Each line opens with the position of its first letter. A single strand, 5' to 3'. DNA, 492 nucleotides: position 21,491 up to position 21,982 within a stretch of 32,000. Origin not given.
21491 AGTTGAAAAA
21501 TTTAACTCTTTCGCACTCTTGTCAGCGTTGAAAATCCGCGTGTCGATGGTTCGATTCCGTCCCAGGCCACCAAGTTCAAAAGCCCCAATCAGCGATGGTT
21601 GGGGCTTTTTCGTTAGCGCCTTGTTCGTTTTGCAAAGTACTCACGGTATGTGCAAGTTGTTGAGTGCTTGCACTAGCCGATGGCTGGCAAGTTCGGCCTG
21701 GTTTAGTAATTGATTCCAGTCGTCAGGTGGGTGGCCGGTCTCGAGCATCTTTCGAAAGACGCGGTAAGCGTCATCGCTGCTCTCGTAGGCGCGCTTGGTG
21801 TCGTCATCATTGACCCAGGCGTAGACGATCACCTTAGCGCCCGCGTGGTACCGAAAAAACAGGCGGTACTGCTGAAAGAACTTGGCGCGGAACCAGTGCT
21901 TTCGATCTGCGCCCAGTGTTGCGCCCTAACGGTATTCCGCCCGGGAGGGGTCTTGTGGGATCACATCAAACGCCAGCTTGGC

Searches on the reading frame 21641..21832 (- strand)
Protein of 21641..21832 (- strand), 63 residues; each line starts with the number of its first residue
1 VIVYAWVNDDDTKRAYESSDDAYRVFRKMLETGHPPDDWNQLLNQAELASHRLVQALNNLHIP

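Call 44: search_protein_families(library=pfam, proteins=[window:21641-21832:-], max_evalue=0.1)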
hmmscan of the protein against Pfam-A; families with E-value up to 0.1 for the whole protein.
window:21641-21832:- (63 aa): 4 families
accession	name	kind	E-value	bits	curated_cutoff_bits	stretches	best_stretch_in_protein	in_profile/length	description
PF11663.14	Toxin_YhaV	-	2.3e-20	73.5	35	1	1-46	92-137/138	Toxin with endonuclease activity, of toxin-antitoxin system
PF02321.23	OEP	-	0.035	14.4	22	1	13-61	127-176/187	Outer membrane efflux protein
PF14117.11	DUF4287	-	0.038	14.5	27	1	31-51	12-33/60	Domain of unknown function (DUF4287)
PF13041.12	PPR_2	-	0.06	13.9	30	1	20-38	20-38/50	PPR repeat family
